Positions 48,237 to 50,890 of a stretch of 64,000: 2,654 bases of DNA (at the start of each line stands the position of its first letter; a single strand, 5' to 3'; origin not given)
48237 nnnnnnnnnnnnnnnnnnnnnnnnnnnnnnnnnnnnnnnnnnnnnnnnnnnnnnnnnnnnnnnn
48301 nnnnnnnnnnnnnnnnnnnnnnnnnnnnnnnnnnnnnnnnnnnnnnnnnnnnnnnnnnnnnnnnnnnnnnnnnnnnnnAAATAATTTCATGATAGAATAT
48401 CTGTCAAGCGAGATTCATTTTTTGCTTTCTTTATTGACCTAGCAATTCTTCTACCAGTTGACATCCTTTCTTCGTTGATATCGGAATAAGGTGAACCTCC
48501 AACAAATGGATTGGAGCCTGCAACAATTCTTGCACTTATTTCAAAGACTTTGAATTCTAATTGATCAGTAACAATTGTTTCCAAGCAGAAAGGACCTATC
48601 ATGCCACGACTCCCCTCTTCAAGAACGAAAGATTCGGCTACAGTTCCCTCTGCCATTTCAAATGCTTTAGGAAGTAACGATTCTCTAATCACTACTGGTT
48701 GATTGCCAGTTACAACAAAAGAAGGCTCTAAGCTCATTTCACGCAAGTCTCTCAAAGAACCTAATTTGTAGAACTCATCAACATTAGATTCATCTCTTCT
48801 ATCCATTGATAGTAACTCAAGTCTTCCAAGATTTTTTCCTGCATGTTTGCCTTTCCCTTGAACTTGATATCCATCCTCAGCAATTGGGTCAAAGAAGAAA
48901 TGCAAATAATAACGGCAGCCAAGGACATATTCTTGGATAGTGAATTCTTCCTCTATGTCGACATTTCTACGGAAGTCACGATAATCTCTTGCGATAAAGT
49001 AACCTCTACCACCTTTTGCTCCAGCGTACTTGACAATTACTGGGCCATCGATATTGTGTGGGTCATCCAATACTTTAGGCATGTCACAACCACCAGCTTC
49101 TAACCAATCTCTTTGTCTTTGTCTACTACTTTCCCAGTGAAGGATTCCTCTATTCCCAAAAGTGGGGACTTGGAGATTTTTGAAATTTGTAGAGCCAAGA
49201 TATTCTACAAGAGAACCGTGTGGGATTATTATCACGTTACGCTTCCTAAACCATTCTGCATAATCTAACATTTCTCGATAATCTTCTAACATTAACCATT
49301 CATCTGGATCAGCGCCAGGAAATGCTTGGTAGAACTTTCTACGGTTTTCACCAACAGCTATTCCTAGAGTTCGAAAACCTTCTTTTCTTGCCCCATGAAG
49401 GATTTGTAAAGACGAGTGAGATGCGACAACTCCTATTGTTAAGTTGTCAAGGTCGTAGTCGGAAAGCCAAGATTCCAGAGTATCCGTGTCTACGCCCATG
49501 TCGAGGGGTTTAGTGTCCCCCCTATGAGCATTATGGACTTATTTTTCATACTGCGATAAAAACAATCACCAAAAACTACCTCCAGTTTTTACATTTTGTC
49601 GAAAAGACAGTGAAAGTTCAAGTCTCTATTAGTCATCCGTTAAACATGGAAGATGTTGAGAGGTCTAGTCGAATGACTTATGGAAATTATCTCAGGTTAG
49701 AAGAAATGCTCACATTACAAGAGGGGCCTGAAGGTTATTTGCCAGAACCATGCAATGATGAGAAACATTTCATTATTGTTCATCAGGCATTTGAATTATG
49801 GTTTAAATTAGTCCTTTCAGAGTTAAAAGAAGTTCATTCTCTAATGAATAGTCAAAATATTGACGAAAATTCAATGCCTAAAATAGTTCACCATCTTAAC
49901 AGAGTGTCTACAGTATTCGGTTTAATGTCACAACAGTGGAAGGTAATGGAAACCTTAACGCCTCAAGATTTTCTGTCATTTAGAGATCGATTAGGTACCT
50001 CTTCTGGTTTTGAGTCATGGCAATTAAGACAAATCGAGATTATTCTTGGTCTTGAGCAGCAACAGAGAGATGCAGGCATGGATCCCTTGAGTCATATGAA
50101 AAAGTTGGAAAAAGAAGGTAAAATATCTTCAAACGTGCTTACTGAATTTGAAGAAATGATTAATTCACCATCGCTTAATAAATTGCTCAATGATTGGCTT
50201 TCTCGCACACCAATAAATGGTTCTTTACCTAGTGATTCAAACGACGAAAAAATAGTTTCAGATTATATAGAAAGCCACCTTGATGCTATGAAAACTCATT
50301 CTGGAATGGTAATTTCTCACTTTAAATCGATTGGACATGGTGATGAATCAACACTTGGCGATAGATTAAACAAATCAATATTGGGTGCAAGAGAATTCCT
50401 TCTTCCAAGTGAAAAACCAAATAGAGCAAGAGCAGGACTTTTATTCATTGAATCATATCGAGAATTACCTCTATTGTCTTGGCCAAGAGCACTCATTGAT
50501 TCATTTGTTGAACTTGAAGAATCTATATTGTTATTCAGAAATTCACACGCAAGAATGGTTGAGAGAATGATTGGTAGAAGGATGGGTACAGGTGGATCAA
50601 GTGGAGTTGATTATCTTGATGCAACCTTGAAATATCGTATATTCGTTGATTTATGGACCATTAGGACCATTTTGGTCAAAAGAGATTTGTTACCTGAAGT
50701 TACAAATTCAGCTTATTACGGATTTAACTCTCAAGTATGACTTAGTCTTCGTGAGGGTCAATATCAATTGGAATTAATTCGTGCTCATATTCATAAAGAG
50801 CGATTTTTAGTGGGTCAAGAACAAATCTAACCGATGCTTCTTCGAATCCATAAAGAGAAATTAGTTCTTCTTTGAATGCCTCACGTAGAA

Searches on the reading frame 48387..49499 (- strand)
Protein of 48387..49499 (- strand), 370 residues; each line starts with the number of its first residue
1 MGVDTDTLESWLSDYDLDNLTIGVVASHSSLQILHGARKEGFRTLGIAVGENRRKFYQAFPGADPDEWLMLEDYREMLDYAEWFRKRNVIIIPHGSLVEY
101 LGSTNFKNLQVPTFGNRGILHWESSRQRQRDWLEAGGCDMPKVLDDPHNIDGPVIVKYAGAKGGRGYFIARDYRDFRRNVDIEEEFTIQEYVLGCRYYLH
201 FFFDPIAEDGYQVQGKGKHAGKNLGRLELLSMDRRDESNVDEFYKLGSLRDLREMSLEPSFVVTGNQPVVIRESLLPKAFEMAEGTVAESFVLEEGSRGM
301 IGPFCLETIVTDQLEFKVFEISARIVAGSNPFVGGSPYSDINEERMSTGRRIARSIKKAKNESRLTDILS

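Call 84: search_protein_families(library=pfam, proteins=[window:48387-49499:-], max_evalue=0.01)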
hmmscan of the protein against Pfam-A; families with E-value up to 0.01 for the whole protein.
window:48387-49499:- (370 aa): 2 families
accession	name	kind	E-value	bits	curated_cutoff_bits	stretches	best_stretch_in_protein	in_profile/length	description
PF06973.17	DUF1297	-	1.3e-52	178.6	23.8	1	184-369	21-187/188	Domain of unknown function (DUF1297)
PF06849.18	DUF1246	-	3.5e-38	130.8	25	1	22-143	1-121/122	Protein of unknown function (DUF1246)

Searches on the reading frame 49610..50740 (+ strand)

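Call 84: search_protein_families(library=pfam, proteins=[window:49610-50740:+], max_evalue=0.01)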
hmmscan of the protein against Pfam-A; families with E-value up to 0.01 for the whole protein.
window:49610-50740:+ (376 aa): 2 families
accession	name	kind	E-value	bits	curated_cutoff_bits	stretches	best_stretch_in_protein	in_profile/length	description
PF03301.18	Trp_dioxygenase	-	1.1e-58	199.6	34.9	1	14-355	8-346/346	Tryptophan 2,3-dioxygenase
PF07014.17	Hs1pro-1_C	-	0.0044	17.1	29.3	1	20-132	19-125/257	Hs1pro-1 protein C-terminus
